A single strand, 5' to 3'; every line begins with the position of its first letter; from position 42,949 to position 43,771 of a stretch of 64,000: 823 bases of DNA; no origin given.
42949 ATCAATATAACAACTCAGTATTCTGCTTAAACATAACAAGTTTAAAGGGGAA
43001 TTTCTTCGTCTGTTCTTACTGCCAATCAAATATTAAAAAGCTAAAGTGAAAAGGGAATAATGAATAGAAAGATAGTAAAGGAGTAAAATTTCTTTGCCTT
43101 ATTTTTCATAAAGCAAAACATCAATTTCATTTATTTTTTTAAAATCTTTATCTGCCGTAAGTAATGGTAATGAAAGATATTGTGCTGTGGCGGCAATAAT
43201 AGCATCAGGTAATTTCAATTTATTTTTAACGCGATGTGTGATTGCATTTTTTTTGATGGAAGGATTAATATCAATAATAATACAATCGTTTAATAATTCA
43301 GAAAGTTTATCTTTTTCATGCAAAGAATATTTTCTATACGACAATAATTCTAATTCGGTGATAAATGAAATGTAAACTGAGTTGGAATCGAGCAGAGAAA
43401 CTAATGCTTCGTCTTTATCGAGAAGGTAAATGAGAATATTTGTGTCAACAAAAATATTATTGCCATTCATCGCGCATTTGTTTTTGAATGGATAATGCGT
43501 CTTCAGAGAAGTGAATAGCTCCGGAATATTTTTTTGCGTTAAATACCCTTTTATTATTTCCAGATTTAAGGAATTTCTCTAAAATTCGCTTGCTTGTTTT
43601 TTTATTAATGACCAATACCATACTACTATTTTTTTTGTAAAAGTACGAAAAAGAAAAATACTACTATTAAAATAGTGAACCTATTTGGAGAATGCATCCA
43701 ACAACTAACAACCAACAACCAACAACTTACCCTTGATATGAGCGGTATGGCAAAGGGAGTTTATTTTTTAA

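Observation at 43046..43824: PIN-toxin/antitoxin cassette flanked by 37-bp direct repeats derived from the tail of a T9SS sorting domain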

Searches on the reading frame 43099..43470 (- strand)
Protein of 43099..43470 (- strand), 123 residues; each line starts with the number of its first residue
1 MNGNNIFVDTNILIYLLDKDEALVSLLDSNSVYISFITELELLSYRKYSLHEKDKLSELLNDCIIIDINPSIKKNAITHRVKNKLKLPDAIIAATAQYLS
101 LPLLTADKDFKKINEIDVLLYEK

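Call 12: search_protein_families(library=pfam, proteins=[window:43099-43470:-], max_evalue=0.1)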
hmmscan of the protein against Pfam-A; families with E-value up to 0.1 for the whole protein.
window:43099-43470:- (123 aa): 1 family
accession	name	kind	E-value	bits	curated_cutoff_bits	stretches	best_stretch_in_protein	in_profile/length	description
PF01850.27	PIN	-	1.6e-18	67.9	23.6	1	6-114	1-118/120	PIN domain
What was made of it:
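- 43099..43470 (-): vapC-type PIN-domain toxin gene (123 aa). Pfam PIN E 1.6e-18 (call 12).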

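Call 13: find_encoding_contigs(protein=window:43099-43470:-, flank=10000, max_places=10)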
Protein window:43099-43470:- (123 aa): 12 contigs read that carry it; 4 places shown.
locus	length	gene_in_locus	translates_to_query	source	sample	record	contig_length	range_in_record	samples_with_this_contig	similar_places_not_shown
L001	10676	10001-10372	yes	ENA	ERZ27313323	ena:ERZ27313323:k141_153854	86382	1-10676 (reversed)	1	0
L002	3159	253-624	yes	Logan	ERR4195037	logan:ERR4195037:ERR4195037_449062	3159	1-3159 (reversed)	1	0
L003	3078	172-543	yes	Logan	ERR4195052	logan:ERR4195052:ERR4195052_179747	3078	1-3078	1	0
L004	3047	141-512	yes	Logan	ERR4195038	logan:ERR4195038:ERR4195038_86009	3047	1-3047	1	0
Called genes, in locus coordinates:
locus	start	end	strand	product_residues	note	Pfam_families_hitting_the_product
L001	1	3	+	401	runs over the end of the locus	PF05222:AlaDh_PNT_N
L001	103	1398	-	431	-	PF12679:ABC2_membrane_2, PF12698:ABC2_membrane_3, PF01061:ABC2_membrane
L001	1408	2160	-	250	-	PF00005:ABC_tran, PF13304:AAA_21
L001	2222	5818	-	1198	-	PF02811:PHP, PF07733:DNA_pol3_alpha, PF17657:DNA_pol3_finger, PF14579:HHH_6, PF01336:tRNA_anti-codon (weak)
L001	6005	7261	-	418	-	PF06689:zf-C4_ClpX, PF07728:AAA_5 (faint), PF00493:MCM (weak), PF01078:Mg_chelatase (faint), PF00004:AAA, PF07724:AAA_2, PF10431:ClpB_D2-small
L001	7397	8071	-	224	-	PF00574:CLP_protease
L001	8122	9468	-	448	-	PF05697:Trigger_N, PF05698:Trigger_C (faint), PF28537:FKBP-like_TF, PF28539:TF_C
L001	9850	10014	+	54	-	-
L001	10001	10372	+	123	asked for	PF01850:PIN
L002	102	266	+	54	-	-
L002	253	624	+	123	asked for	PF01850:PIN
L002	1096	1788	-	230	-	-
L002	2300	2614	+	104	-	PF09907:HigB_toxin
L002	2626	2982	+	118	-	-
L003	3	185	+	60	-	?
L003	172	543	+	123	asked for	PF01850:PIN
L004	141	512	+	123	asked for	PF01850:PIN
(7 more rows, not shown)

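Call 24: find_homologous_proteins(query=window:43099-43470:-, max_evalue=0.00001)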
Query window:43099-43470:- (123 aa): 2554 proteins with E <= 0.00001 among 3689 candidates; the best 120 are listed.
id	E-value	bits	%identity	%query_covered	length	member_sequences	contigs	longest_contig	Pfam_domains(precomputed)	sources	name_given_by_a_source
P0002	8.5e-68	244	98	100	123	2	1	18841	PF01850.28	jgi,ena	-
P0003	2.9e-58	213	85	100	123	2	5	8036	PF01850.28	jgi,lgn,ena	-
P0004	8.5e-52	192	77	99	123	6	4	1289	PF01850.28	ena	-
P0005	2.2e-51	191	75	100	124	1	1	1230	PF01850.28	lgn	-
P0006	1.7e-48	181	70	100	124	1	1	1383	PF01850.28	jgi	jgi:predicted nucleic acid-binding protein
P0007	4.6e-48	180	72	100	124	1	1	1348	PF01850.28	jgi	jgi:hypothetical protein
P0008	9.0e-48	179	70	98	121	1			PF01850.28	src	-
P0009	3.7e-47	177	71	100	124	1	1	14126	PF01850.28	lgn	-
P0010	1.6e-46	175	71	100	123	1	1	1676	PF01850.28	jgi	jgi:predicted nucleic acid-binding protein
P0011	2.4e-45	171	69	100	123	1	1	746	PF01850.28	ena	-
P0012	1.3e-44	169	69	100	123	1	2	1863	PF01850.28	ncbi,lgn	-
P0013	1.2e-43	166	67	98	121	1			PF01850.28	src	-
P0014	1.9e-41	159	63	100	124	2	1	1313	PF01850.28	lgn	-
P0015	2.9e-41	158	63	100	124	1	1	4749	PF01850.28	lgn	-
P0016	1.0e-39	153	61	100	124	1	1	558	PF01850.28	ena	-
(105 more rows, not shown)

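Call 25: find_encoding_contigs(protein=P0002, flank=10000, max_places=4)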
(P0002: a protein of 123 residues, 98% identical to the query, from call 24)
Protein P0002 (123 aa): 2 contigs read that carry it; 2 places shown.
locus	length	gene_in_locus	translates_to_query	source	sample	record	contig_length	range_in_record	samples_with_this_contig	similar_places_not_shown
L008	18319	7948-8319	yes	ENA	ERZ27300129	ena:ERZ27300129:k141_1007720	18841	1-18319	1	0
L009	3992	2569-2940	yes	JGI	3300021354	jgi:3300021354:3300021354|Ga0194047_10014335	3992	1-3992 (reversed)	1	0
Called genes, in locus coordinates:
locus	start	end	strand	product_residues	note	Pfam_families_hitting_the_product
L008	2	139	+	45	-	?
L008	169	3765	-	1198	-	PF02811:PHP, PF07733:DNA_pol3_alpha, PF17657:DNA_pol3_finger, PF14579:HHH_6, PF01336:tRNA_anti-codon (weak)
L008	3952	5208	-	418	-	PF06689:zf-C4_ClpX, PF07728:AAA_5 (faint), PF00493:MCM (weak), PF01078:Mg_chelatase (faint), PF00004:AAA, PF07724:AAA_2, PF10431:ClpB_D2-small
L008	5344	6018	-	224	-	PF00574:CLP_protease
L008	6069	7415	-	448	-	PF05697:Trigger_N, PF28537:FKBP-like_TF, PF28539:TF_C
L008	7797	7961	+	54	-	-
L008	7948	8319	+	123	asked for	PF01850:PIN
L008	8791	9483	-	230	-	-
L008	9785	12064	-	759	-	PF13585:CHU_C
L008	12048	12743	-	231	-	-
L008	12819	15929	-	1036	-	PF19081:Ig_7 (faint), PF13585:CHU_C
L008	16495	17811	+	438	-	PF13505:OMP_b-brl, PF02412:TSP_3 (faint)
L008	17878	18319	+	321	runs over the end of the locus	?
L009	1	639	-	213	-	?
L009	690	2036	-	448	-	PF05697:Trigger_N, PF28537:FKBP-like_TF, PF28539:TF_C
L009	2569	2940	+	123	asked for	PF01850:PIN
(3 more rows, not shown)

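Call 26: find_encoding_contigs(protein=P0003, flank=10000, max_places=6)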
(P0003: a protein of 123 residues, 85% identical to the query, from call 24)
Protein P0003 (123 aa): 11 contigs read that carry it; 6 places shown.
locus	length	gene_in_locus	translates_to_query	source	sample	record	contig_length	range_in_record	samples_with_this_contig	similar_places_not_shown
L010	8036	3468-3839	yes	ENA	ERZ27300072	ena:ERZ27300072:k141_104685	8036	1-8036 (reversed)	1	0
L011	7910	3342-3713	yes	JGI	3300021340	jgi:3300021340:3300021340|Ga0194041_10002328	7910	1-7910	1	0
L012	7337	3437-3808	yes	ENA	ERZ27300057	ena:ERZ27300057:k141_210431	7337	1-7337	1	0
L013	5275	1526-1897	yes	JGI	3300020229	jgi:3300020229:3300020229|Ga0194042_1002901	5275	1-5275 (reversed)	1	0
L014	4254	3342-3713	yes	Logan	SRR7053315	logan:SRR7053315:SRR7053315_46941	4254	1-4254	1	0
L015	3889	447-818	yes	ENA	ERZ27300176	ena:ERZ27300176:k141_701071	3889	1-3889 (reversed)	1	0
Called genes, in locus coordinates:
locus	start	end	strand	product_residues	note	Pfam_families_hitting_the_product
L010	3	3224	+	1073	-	?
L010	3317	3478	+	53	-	-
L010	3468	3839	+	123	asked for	PF01850:PIN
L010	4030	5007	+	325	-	-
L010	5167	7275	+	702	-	PF17804:TSP_NTD, PF00595:PDZ, PF03572:Peptidase_S41, PF11818:DUF3340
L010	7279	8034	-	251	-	?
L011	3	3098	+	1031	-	?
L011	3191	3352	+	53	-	-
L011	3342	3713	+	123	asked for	PF01850:PIN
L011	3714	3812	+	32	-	-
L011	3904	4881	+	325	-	-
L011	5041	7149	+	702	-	PF17804:TSP_NTD, PF00595:PDZ, PF03572:Peptidase_S41, PF11818:DUF3340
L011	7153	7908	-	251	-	?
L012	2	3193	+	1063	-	?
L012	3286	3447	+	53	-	-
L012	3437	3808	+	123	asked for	PF01850:PIN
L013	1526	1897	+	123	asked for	PF01850:PIN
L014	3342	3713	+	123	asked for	PF01850:PIN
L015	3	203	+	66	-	?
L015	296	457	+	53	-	-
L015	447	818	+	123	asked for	PF01850:PIN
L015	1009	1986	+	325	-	-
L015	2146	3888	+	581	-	?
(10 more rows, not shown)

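Call 37: find_encoding_contigs(protein=P0009, flank=4000, max_places=3)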
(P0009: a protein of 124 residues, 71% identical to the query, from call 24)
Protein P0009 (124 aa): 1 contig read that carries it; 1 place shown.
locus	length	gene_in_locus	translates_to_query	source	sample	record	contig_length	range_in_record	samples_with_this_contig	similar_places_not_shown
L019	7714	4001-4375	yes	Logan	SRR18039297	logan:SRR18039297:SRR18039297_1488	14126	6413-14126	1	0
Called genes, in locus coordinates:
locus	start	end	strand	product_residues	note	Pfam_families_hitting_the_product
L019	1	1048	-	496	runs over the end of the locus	-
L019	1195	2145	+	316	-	PF01370:Epimerase, PF04321:RmlD_sub_bind, PF07993:NAD_binding_4 (faint), PF16363:GDP_Man_Dehyd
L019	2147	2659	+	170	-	-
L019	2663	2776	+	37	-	-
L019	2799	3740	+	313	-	-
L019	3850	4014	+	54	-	-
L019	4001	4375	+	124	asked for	PF01850:PIN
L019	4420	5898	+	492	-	PF00133:tRNA-synt_1 (faint), PF01406:tRNA-synt_1e, PF09334:tRNA-synt_1g (faint), PF09190:DALR_2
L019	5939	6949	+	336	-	PF04389:Peptidase_M28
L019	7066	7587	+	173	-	-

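Call 38: find_encoding_contigs(protein=P0004, flank=4000, max_places=4)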
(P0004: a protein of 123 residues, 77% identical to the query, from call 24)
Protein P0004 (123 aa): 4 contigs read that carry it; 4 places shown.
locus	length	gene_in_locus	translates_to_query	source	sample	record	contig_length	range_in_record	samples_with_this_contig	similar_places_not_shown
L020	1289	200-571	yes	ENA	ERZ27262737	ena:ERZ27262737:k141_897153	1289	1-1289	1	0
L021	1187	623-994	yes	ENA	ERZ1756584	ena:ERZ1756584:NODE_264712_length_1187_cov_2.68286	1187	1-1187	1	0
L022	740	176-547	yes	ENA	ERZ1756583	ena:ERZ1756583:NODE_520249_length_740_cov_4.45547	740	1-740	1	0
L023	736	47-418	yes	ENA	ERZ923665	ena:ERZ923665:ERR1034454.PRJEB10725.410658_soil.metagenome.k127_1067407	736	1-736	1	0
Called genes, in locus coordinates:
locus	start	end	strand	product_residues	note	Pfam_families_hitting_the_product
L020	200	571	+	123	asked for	PF01850:PIN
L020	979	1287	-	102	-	?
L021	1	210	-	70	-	?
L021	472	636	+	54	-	-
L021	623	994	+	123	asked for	PF01850:PIN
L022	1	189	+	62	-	?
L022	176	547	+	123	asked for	PF01850:PIN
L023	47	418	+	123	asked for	PF01850:PIN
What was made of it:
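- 43457..43621 (-): 54-aa antitoxin gene, overlapping the toxin gene by 14 nt. The same small upstream ORF accompanies the toxin in unrelated loci L010-L015, L019 and L021 (calls 26, 37, 38).
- On VapBC type II toxin-antitoxin: The same partner is present in L010-L015, L019 and L021 (calls 26, 37, 38).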

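Call 44: search_protein_families(library=ncbifam, proteins=[window:43099-43470:-], max_evalue=1)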
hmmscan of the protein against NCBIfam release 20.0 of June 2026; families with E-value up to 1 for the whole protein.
window:43099-43470:- (123 aa): 3 families
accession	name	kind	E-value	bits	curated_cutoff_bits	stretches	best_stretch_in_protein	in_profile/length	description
NF047959.1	TA_toxin_VapC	equivalog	1.6e-06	28.2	80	1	6-116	1-122/125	type II toxin-antitoxin system VapC family toxin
NF047863.1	VapCLeptosp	equivalog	1e-05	25.9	140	1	7-118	2-126/130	type II toxin-antitoxin system tRNA(fMet)-specific endonuclease VapC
TIGR00028.1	Mtu_PIN_fam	subfamily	0.002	18.4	73.6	1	77-117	96-136/143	TA system VapC family ribonuclease toxin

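Call 57: find_related_loci(query=window:43099-43470:-, collection=viral_contigs, flank=3000)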
Query window:43099-43470:- (123 aa) in viral_contigs; peptide patterns used: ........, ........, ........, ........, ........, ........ (x = any residue, [..] = any of these).
10 stretches matched a pattern, but none encodes a relative of the query by tblastn (E <= 1e-3).

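Call 60: search_protein_families(library=phrogs, proteins=[window:43099-43470:-], max_evalue=0.01)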
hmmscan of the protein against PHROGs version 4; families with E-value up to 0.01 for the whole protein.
window:43099-43470:- (123 aa): 2 families
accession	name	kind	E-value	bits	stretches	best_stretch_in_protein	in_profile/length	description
phrog_9972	-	unknown function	2.3e-05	25.7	1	30-118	30-120/124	-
phrog_13721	-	unknown function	0.0048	18.3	0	7-117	5-130/136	-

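Call 61: search_solved_structures(query=window:43099-43470:-, max_evalue=0.001)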
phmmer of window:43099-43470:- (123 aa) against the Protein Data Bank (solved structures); distinct sequences matched with E-value up to 0.001: 1.
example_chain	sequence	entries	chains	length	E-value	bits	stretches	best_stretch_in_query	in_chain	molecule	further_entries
7by2_B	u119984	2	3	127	5.6e-10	42.9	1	4-113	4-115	Ribonuclease VapC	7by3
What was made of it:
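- On VapBC type II toxin-antitoxin: PDB 7by2 VapC E 5.6e-10 (call 61).
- Checked: The PIN toxin is confirmed: Pfam PIN E 1.6e-18 (call 12) and PDB VapC 7by2 E 5.6e-10 (call 61).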

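Call 82: search_solved_structures(query=window:43099-43470:-, max_evalue=0.001, show_alignments=1)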
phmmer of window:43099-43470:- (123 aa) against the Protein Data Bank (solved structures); distinct sequences matched with E-value up to 0.001: 1.
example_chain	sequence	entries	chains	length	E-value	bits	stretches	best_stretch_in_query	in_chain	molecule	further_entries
7by2_B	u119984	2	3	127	5.6e-10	42.9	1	4-113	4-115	Ribonuclease VapC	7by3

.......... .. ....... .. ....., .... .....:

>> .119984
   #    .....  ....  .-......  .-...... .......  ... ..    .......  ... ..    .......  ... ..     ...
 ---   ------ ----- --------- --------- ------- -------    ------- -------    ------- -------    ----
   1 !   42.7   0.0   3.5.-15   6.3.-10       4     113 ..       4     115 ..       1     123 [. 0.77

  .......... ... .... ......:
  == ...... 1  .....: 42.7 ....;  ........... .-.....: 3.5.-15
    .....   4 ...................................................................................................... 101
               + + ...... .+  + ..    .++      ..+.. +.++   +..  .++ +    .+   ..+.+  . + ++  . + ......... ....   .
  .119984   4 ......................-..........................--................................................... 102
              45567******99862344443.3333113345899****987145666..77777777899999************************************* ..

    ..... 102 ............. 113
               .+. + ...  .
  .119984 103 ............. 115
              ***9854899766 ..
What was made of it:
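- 43099..43470 (-): PDB VapC 7by2 E 5.6e-10, with DTN, E41, LPDAI and KDF aligned (calls 61, 82).
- On VapBC type II toxin-antitoxin: D9 (DTN), E41, D89 (LPDAI) and D109 (KDF) align with the corresponding positions of VapC 7by2 (call 82).
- PIN, VapC structural match and acidic residues (calls 12, 61, 82).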

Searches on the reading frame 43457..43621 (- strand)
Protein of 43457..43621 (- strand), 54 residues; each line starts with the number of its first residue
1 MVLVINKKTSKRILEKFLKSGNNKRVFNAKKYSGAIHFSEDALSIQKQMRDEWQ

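Call 12: search_protein_families(library=pfam, proteins=[window:43457-43621:-], max_evalue=0.1)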
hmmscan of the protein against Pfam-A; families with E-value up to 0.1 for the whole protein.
window:43457-43621:- (54 aa): 0 families

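Call 44: search_protein_families(library=ncbifam, proteins=[window:43457-43621:-], max_evalue=1)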
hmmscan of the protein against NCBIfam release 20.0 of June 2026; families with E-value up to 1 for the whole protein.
window:43457-43621:- (54 aa): 1 family
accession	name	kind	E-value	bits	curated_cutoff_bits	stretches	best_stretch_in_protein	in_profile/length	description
NF041119.1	CheD_Thtga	equivalog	0.13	12.6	240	1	10-48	67-106/160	chemoreceptor glutamine deamidase/glutamate methylesterase CheD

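Call 60: search_protein_families(library=phrogs, proteins=[window:43457-43621:-], max_evalue=0.01)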
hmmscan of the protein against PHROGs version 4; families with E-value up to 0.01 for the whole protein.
window:43457-43621:- (54 aa): 0 families
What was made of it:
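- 43457..43621 (-): No Pfam, NCBIfam or PHROG family matched (calls 12, 44, 60).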
